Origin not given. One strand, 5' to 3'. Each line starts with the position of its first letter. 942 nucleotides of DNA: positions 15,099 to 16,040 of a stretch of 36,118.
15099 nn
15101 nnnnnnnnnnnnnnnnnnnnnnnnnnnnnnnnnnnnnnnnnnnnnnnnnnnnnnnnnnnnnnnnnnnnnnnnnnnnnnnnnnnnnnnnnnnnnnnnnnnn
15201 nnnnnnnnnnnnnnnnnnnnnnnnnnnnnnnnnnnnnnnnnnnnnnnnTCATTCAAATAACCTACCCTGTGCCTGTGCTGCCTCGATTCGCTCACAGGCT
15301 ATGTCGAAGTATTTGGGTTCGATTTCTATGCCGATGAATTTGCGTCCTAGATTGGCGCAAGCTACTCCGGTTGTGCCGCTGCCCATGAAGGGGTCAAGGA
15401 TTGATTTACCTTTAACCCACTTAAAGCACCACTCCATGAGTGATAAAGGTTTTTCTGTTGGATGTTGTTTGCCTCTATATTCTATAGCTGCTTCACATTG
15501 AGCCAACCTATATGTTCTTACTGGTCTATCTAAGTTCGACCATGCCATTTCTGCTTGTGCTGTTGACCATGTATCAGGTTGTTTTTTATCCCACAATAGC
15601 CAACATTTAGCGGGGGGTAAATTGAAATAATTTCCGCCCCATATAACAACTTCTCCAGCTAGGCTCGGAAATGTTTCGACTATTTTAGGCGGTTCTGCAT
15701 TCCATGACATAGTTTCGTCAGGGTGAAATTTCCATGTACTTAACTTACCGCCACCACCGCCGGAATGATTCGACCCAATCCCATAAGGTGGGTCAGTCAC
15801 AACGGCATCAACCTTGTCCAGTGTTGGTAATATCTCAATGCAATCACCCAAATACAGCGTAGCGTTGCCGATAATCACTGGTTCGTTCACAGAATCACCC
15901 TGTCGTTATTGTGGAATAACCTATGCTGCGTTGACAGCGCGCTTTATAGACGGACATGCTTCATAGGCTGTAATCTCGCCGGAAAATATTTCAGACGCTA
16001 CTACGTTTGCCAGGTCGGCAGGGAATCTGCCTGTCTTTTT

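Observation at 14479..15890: Tandem beta-class methyltransferases: near-identical ends, different catalytic signatures, recoded DNA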

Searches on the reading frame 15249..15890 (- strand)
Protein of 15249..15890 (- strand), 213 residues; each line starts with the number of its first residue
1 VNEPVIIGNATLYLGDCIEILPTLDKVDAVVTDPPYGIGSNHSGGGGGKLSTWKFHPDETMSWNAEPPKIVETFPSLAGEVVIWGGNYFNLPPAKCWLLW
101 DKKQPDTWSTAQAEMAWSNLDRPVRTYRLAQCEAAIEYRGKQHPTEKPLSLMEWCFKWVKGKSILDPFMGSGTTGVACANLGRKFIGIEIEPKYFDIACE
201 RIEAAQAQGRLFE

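Call 3: search_protein_families(library=pfam, proteins=[window:15249-15890:-], max_evalue=0.01)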
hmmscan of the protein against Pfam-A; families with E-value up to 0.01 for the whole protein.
window:15249-15890:- (213 aa): 2 families
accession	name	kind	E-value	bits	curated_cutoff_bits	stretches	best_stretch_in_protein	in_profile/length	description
PF01555.25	N6_N4_Mtase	-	1.9e-22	80.8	26.7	1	117-198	144-219/221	DNA methylase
PF01170.24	UPF0020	-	9e-07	29.2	22.3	0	157-204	25-72/197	RMKL-like, methyltransferase domain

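Call 9: search_dna_similar(query=window:15252-15890:-, collection=phages, mode=protein, max_rows=30)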
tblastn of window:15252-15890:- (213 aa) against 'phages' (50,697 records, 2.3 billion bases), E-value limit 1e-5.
Records with a match: 1446; places in all: 1567; records where one place covers at least 80% of the query: 321.
Best place of each record, by identity: 60-80% 51; <60% 1395.
By first word of the organism name: Mycobacterium 310; Streptococcus 131; Gordonia 87; Staphylococcus 68; Synechococcus 61; Lactococcus 60; Vibrio 54; Flavobacterium 45; Brucella 41; Arthrobacter 38; and 108 more.
By host as written in the record: Mycobacterium smegmatis mc2 155 199; - 132; Gordonia terrae 3612 68; Lactococcus lactis 37; Mycobacterium smegmatis mc#155 36; Mycobacterium smegmatis mc2155 27; Arthrobacter sp. ATCC 21022 27; Flavobacterium sp. LMO9 24; and 455 more.
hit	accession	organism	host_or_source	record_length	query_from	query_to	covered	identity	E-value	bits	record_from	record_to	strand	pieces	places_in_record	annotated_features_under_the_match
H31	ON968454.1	Pseudanabaena phage Pan3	Pseudanabaena sp.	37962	1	212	100%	50.7%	4e-53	188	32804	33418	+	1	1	site-specific DNA-methyltransferase | hypothetical protein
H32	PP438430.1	Synechococcus phage Ssp-JY40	Synechococcus sp.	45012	3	212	99%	48.1%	8e-47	170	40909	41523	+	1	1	adenine specific DNA methyltransferase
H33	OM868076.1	Synechococcus phage Yong-M3-232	Synechococcus sp. PCC 7002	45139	3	212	99%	48.1%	8e-47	170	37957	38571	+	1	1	DNA methylase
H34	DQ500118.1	Rhizobium phage 16-3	-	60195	7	212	97%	48.8%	6e-56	196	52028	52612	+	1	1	16-3p097: p097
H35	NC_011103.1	Rhizobium phage 16-3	-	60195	7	212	97%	48.8%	6e-56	196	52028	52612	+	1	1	16-3p097: methyltransferase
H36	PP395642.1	Nostoc phage Nsp-JY10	Nostoc sp.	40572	6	212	97%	45.0%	2e-42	157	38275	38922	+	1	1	hypothetical protein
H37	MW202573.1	Caudoviricetes sp.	Manatee Spring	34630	5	213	98%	41.3%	2e-37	143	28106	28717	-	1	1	adenine specific DNA methyltransferase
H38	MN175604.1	Gordonia phage PhorbesPhlower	Gordonia terrae 3612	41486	1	202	95%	38.2%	1e-34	135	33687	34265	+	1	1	52: methyltransferase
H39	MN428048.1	Gordonia phage DobbysSock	Gordonia terrae 3612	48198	1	202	95%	37.7%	7e-34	132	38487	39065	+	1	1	52: hypothetical protein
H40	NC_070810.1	Gordonia phage DobbysSock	Gordonia terrae 3612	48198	1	202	95%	37.7%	7e-34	132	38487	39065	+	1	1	52: methyltransferase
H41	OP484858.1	Sinorhizobium phage NV1.1.1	Sinorhizobium meliloti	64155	7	212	97%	36.7%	5e-29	119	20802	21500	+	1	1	hypothetical protein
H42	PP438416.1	Microcystis phage Mae-JY24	Microcystis aeruginosa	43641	11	213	95%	37.1%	2e-23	103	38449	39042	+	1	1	DNA methylase N-4/N-6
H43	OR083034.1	Microcystis phage Mwe-Yong1318-1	Microcystis wesenbergii FACHB-1318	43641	11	213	95%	37.1%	2e-23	103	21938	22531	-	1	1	methyltransferase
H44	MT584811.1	Sulfitobacter phage phiGT1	Sulfitobacter sp. HGT1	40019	1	212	100%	34.7%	2e-23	103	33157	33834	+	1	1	DNA methyltransferase | hypothetical protein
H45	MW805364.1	Octadecabacter Antarctic DB virus 2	Octadecabacter sp. strain IceBac 430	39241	5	212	98%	34.9%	2e-25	108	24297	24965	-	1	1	DNA-methylase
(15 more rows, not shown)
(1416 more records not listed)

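Call 11: find_homologous_proteins(query=window:15252-15890:-, max_evalue=1e-10)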
Query window:15252-15890:- (213 aa): 8000 proteins with E <= 1e-10 among 8000 candidates; the best 120 are listed.
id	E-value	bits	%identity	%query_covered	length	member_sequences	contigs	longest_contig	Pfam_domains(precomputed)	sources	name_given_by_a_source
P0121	2.8e-147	507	100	100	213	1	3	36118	PF01170.25,PF01555.25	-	-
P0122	2.4e-109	382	77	100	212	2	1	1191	PF01170.25,PF01555.25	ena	-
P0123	6.9e-107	374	77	97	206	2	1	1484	PF01170.25,PF01555.25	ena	-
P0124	3.6e-106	372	73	100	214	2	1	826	PF01170.25,PF01555.25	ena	-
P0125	1.1e-103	364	72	100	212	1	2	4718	PF01555.25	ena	-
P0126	3.0e-103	363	71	100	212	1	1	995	PF01555.25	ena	-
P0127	1.9e-99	350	71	100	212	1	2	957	PF01555.25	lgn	-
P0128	2.3e-99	350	72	97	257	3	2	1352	PF01170.25,PF01555.25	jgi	jgi:site-specific DNA-methyltransferase (adenine-specific)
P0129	8.3e-99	348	70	97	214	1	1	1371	PF01170.25,PF01555.25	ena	-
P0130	1.1e-98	348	68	100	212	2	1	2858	PF01170.25,PF01555.25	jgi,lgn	-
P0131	4.6e-98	346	72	97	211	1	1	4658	PF01170.25,PF01555.25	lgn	-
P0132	6.8e-98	345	68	100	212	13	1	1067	PF01170.25,PF01555.25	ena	-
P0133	6.5e-97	342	70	97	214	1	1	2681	PF01170.25,PF01555.25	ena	-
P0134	6.6e-97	342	69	100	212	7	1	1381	PF01555.25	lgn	-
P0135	1.1e-96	341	72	97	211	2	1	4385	PF01170.25,PF01555.25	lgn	-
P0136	1.2e-96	341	69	97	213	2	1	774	PF01555.25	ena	-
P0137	2.2e-96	340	68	100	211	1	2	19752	PF01170.25,PF01555.25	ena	-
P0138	3.5e-96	339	67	100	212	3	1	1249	PF01555.25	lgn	-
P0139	1.4e-95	337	66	100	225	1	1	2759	PF01170.25,PF01555.25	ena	-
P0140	1.5e-95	337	68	100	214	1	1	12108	PF01170.25,PF01555.25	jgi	jgi:site-specific DNA-methyltransferase (adenine-specific)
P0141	1.6e-95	337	68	97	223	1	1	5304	PF01170.25,PF01555.25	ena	-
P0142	2.1e-95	337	68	99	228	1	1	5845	PF01170.25,PF01555.25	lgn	-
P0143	3.8e-95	336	69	97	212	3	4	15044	PF01170.25,PF01555.25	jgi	jgi:DNA modification methylase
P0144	5.4e-95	336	67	97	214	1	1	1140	PF01170.25,PF01555.25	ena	-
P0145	7.5e-95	335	66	100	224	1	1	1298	PF01170.25,PF01555.25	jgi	-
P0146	1.4e-94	334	66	100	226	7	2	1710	PF01170.25,PF01555.25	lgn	-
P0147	1.9e-94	334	68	97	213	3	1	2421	PF01170.25,PF01555.25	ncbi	-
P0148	2.0e-94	334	69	97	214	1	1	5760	PF01170.25,PF01555.25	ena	-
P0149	3.7e-94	333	70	97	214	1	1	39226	PF01555.25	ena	-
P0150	5.5e-94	332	67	97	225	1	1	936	PF01555.25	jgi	jgi:DNA modification methylase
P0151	6.8e-94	332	66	98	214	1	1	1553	PF01170.25,PF01555.25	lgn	-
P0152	7.7e-94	332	68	97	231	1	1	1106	PF01170.25,PF01555.25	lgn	-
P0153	8.0e-94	332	67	98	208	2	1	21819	PF01170.25,PF01555.25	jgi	jgi:DNA modification methylase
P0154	1.1e-93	331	64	100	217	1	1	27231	PF01170.25,PF01555.25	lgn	-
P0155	1.1e-93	331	67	97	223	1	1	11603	PF01555.25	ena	-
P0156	1.4e-93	331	64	100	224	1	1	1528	PF01170.25,PF01555.25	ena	-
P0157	2.3e-93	330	66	96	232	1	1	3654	PF01170.25,PF01555.25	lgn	-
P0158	6.2e-93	329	65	100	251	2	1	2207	PF01170.25,PF01555.25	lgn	-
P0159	8.7e-93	328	66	99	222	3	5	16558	PF01555.25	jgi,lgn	jgi:site-specific DNA-methyltransferase (adenine-specific)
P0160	1.7e-92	327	65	100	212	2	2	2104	PF01170.25,PF01555.25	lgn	-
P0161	2.9e-92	327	67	99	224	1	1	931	PF01170.25,PF01555.25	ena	-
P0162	3.5e-92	326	64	98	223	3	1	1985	PF01170.25,PF01555.25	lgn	-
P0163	3.7e-92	326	66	97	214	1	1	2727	PF01555.25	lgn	-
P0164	5.2e-92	326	67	97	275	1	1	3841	PF01170.25,PF01555.25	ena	-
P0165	6.2e-92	325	66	100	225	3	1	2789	PF01170.25,PF01555.25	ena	-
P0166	7.4e-92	325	65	97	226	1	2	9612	PF01555.25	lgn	-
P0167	8.6e-92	325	63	100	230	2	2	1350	PF01555.25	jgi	-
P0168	1.1e-91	325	68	97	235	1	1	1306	PF01170.25,PF01555.25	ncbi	-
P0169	1.2e-91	325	65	97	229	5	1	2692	PF01170.25,PF01555.25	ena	-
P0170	1.5e-91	324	66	97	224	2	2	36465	PF01170.25,PF01555.25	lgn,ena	-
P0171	1.5e-91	324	65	97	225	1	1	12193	PF01170.25,PF01555.25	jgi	-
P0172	2.9e-91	323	68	97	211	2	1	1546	PF01170.25,PF01555.25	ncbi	-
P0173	3.6e-91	323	65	99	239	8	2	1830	PF01170.25,PF01555.25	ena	-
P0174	5.5e-91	322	65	97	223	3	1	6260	PF01170.25,PF01555.25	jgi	jgi:site-specific DNA-methyltransferase (adenine-specific)/modification methylase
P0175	8.4e-91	322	64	100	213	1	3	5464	PF01555.25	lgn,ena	-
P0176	1.3e-90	321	64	100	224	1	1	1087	PF01170.25,PF01555.25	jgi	jgi:site-specific DNA-methyltransferase (adenine-specific)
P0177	1.6e-90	321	67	96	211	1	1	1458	PF01170.25,PF01555.25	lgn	-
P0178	4.3e-90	319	63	100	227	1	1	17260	PF01555.25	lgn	-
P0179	8.8e-90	318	65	99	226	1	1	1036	PF01170.25,PF01555.25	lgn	-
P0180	1.4e-89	318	67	97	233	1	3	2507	PF01170.25,PF01555.25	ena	-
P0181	1.9e-89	317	66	95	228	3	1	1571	PF01170.25,PF01555.25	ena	-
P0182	4.1e-89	316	64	100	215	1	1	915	PF01170.25,PF01555.25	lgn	-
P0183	5.0e-89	316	63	97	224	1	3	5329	PF01555.25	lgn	-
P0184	5.1e-89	316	64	99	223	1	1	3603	PF01555.25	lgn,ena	-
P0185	6.6e-89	316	63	100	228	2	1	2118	PF01555.25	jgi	jgi:site-specific DNA-methyltransferase (adenine-specific)/modification methylase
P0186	1.2e-88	315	67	94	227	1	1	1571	PF01170.25,PF01555.25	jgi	jgi:DNA modification methylase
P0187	1.7e-88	314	64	100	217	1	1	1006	PF01170.25,PF01555.25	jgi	jgi:site-specific DNA-methyltransferase (adenine-specific)/modification methylase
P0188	2.3e-88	314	64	100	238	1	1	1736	PF01555.25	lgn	-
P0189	2.6e-88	314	65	97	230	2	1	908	PF01555.25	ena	-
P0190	3.1e-88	313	63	100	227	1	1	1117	PF01170.25,PF01555.25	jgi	jgi:site-specific DNA-methyltransferase (adenine-specific)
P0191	5.1e-88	313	63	97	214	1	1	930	PF01170.25,PF01555.25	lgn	-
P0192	6.2e-88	312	61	97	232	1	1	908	PF01555.25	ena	-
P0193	9.5e-88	312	66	95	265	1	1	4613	PF01170.25,PF01555.25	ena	-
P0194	4.0e-86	306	64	97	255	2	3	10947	PF01555.25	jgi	jgi:DNA modification methylase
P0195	1.8e-85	304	62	97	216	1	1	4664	PF01555.25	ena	-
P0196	2.3e-85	304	61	100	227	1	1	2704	PF01555.25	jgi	jgi:site-specific DNA-methyltransferase (adenine-specific)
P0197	2.8e-85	304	62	99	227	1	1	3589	PF01555.25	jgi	jgi:DNA modification methylase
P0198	3.3e-85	303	64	97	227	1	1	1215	PF01170.25,PF01555.25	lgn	-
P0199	5.3e-85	303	63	97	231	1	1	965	PF01555.25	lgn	-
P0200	4.7e-84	300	58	99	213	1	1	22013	PF01555.25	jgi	jgi:site-specific DNA-methyltransferase (adenine-specific)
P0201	8.2e-83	296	61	97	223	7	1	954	PF01555.25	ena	-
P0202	3.3e-82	294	57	99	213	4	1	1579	PF01555.25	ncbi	-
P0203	1.2e-81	292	61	100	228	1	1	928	PF01170.25,PF01555.25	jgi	jgi:site-specific DNA-methyltransferase (adenine-specific)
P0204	1.2e-81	292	61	100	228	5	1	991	PF01555.25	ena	-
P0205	2.1e-81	291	62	98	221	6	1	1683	PF01555.25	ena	-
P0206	2.7e-81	291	61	97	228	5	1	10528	PF01555.25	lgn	-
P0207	3.2e-81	290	59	99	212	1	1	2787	PF01555.25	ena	-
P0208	1.4e-80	288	59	97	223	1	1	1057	PF01555.25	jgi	jgi:site-specific DNA-methyltransferase (adenine-specific)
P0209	2.8e-80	287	60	99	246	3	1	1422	PF01555.25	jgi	-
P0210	1.7e-79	285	65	91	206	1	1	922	PF01170.25,PF01555.25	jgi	jgi:DNA modification methylase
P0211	2.2e-79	284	59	97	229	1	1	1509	PF01555.25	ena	-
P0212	3.2e-79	284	58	97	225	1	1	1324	PF01555.25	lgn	-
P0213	7.9e-79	283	61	98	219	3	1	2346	PF01555.25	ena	-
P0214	7.9e-78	279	57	97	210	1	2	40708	PF01555.25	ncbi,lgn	-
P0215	1.7e-77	278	60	96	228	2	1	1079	PF01555.25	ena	-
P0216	2.2e-77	278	62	100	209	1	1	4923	PF01555.25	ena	-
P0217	3.1e-77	277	59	95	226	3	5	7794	PF01555.25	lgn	-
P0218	9.7e-77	276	59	92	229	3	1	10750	PF01170.25,PF01555.25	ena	-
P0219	1.4e-76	275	57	100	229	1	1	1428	PF01170.25,PF01555.25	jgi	jgi:DNA modification methylase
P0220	3.1e-76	274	59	95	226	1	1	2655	PF01555.25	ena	-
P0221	6.8e-76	273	59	100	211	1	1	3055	PF01555.25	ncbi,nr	ncbi:MAG: site-specific DNA-methyltransferase [bacterium]|nr:site-specific DNA-methyltransferase [ba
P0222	1.1e-75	272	57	98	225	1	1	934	PF01555.25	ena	-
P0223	1.4e-75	272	59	99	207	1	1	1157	PF01170.25,PF01555.25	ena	-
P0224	2.5e-75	271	60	100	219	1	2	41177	PF01555.25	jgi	jgi:DNA modification methylase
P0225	3.2e-75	271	58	97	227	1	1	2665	PF01555.25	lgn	-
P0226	4.4e-75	270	55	97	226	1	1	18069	PF01555.25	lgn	-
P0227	1.6e-74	269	58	95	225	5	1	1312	PF01555.25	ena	-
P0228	2.0e-74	268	58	100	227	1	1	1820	PF01555.25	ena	-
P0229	4.3e-74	267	55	95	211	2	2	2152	PF01555.25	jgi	-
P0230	6.5e-74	267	55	97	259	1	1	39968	PF01555.25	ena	-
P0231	9.1e-74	266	59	100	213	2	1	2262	PF01170.25,PF01555.25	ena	-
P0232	2.8e-73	264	60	100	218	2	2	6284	PF01170.25,PF01555.25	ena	-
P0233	3.2e-73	264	57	99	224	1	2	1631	PF01170.25,PF01555.25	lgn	-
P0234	4.6e-73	264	60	97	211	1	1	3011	PF01170.25,PF01555.25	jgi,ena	-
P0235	5.7e-73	263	59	96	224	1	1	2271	PF01555.25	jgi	jgi:DNA modification methylase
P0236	1.5e-72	262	61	97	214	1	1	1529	PF01555.25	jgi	jgi:site-specific DNA-methyltransferase (adenine-specific)/modification methylase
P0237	2.2e-72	262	62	97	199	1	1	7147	PF01170.25,PF01555.25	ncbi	-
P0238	2.6e-72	261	59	92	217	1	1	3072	PF01555.25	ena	-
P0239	2.8e-72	261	59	97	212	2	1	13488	PF01555.25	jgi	-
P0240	6.1e-72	260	56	100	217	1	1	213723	PF01170.25,PF01555.25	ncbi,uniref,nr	ncbi:DNA-methyltransferase [Novosphingobium sp. JCM 18896]|uniref:DNA-methyltransferase n=1 Tax=Novo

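Call 15: find_encoding_contigs(protein=P0125, flank=5000, max_places=3)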
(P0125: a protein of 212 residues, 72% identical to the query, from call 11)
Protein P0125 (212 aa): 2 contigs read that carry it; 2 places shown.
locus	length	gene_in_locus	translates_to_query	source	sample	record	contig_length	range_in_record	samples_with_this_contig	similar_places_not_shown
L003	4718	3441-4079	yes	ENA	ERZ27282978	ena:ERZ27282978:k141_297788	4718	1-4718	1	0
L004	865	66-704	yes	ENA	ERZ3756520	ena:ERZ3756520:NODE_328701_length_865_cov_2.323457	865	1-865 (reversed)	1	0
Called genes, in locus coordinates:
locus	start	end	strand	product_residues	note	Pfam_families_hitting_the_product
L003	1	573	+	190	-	?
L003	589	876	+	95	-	-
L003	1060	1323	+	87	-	-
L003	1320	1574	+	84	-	-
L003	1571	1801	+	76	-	-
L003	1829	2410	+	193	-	PF05063:MT-A70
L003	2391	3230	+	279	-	-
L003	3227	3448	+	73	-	-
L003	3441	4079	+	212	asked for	PF01555:N6_N4_Mtase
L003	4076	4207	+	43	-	-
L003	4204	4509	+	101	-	-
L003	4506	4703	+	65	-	-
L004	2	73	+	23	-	?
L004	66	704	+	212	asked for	PF01555:N6_N4_Mtase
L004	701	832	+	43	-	-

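Call 19: search_solved_structures(query=window:15252-15890:-, max_evalue=0.001)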
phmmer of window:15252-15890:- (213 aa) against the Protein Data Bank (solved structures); distinct sequences matched with E-value up to 0.001: 13.
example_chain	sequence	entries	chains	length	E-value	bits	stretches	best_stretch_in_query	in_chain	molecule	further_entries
8urk_A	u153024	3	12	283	9.2e-18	68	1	141-207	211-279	Methyltransferase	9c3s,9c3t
5hek_A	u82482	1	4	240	1.9e-17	66.9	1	141-202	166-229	Adenine specific DNA methyltransferase (DpnA)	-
9c3u_A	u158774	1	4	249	2e-17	66.8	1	141-204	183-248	Methyltransferase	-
5hfj_A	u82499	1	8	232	2e-17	66.8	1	141-202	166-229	Adenine specific DNA methyltransferase (DpnA)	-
6pbd_A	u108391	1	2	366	2.1e-14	57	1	140-202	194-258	Modification methylase CcrMI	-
2zie_A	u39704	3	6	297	2.8e-11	46.7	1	140-202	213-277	Putative modification methylase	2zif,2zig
8s9m_A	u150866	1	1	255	1.1e-08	38.2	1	141-208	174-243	DNA cytosine-N4 methyltransferase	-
8s9n_A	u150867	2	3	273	1.4e-08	37.9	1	141-208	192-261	DNA cytosine-N4 methyltransferase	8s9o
1boo_A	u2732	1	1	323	1.2e-06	31.5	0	141-198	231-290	PROTEIN (N-4 CYTOSINE-SPECIFIC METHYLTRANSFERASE PVU II)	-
1g60_A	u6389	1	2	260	1.2e-05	28.3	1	143-196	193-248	Adenine-specific Methyltransferase MboIIA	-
5e71_A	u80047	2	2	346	0.0001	25.3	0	162-196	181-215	N2, N2-dimethylguanosine tRNA methyltransferase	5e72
1eg2_A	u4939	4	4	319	0.00038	23.4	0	123-198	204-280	MODIFICATION METHYLASE RSRI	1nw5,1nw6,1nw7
1nw8_A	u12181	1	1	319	0.00048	23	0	123-198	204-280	MODIFICATION METHYLASE RSRI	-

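Call 24: search_protein_families(library=ncbifam, proteins=[window:15249-15890:-], max_evalue=0.001)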
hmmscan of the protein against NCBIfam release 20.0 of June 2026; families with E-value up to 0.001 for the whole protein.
window:15249-15890:- (213 aa): 6 families
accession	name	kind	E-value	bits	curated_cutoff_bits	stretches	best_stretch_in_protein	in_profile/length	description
NF050803.1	DnaMtaseCcrMCaul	equivalog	1.1e-17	64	830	1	140-206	183-251/350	adenine-specific DNA-methyltransferase CcrM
NF008572.0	PRK11524.1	equivalog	1.6e-16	60.3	292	1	141-206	193-260/294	adenine-specific DNA-methyltransferase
NF010253.0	PRK13699.1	subfamily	5.9e-15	55.6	244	1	135-206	135-209/226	DNA methyltransferase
TIGR01177.1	TIGR01177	hypoth_equivalog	5.9e-08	32.4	316.55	0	16-44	238-266/330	TIGR01177 family methyltransferase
NF040721.1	Trm14_Arch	equivalog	6.4e-05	22.2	280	0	10-38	273-301/370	tRNA (guanine(6)-N2)-methyltransferase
NF043040.1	corrin_prot_MT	hypoth_equivalog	0.00056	19.4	180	0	158-210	38-91/216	corrinoid protein-associated methyltransferase CpaM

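Call 25: search_protein_families(library=phrogs, proteins=[window:15249-15890:-], max_evalue=0.001)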
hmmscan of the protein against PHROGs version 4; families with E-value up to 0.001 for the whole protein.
window:15249-15890:- (213 aa): 14 families
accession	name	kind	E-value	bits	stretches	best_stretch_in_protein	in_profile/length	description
phrog_67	-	other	3e-50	173.1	1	1-211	115-352/743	DNA methyltransferase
phrog_498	-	other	5.3e-26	92.3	1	24-206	220-424/633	DNA methyltransferase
phrog_3008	-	other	7.9e-23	82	1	141-211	148-220/244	DNA methyltransferase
phrog_18293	-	other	1.8e-21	77.3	1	141-207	44-112/119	methyltransferase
phrog_8769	-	other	4.6e-18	65.8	1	164-204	15-55/71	methyltransferase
phrog_23148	-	unknown function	1.3e-14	55.5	1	140-206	82-150/165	-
phrog_23085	-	unknown function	7.3e-12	46.1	1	139-202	40-105/138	-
phrog_6952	-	other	1.7e-11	45.3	1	136-203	107-176/181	DNA methyltransferase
phrog_6025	-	other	2.1e-07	31.7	1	1-40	3-44/192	DNA methyltransferase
phrog_18146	-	other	2.3e-07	31.1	1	161-192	69-101/452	DNA methyltransferase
phrog_10183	-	other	3.3e-07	29.9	0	158-207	113-162/889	DNA methyltransferase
phrog_12517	-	unknown function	4.1e-07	30.5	1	151-208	94-153/316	-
phrog_23224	-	other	9.3e-07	29.5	1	70-206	142-296/305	DNA methyltransferase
phrog_16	-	DNA, RNA and nucleotide metabolism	6.6e-05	22.3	1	160-212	867-922/986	DNA helicase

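Call 30: find_encoding_contigs(protein=P0123, flank=2000, max_places=3)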
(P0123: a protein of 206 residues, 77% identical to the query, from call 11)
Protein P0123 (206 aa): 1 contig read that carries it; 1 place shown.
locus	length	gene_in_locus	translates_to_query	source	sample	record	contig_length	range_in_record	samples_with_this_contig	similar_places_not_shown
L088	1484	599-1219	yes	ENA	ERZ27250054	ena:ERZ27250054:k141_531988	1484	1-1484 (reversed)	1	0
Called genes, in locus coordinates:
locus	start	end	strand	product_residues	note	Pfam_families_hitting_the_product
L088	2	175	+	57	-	?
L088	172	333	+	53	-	-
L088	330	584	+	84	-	-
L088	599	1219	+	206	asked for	PF01170:UPF0020 (faint), PF01555:N6_N4_Mtase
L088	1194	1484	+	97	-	?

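Call 36: find_encoding_contigs(protein=P0224, flank=6000, max_places=3)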
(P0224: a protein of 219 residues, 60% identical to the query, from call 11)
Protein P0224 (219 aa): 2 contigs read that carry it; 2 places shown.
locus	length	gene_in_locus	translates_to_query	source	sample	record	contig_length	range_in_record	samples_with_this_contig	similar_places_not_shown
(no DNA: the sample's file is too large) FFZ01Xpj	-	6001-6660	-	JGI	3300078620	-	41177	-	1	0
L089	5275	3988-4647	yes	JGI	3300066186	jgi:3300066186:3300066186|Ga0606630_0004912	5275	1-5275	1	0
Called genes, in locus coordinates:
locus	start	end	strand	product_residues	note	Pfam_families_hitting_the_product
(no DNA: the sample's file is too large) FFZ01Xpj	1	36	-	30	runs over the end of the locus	?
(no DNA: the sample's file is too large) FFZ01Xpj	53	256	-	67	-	-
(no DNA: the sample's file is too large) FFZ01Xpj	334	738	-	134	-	-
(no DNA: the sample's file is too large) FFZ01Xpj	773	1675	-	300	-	PF12705:PDDEXK_1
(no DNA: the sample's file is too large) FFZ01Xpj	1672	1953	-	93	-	-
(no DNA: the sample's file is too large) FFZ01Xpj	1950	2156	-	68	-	PF07411:DUF1508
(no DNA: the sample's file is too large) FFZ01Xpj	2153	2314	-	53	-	-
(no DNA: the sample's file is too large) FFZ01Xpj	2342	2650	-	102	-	PF27050:Phage_P22_Y8K6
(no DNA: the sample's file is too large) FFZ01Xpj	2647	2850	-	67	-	-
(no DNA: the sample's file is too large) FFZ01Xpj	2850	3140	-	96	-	-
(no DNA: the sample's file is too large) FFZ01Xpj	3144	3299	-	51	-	-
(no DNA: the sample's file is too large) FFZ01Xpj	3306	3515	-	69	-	-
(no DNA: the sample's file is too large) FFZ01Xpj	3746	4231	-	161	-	-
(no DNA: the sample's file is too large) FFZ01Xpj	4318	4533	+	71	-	-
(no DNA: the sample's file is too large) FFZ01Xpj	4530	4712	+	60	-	-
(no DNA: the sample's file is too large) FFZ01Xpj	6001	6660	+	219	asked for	PF01555:N6_N4_Mtase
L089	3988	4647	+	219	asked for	PF01555:N6_N4_Mtase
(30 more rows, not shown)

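Call 37: find_encoding_contigs(protein=P0169, flank=3000, max_places=3)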
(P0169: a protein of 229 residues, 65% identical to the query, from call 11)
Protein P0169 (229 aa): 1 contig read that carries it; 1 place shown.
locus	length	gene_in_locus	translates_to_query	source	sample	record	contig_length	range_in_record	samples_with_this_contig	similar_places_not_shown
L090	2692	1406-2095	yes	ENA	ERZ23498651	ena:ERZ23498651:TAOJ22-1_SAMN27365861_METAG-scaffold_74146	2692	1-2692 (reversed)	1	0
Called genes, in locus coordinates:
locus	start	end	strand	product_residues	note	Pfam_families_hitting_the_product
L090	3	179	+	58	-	?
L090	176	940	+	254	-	-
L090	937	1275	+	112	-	PF06356:DUF1064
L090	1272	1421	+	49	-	-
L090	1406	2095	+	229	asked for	PF01170:UPF0020 (faint), PF01555:N6_N4_Mtase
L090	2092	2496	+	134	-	-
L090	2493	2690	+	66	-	?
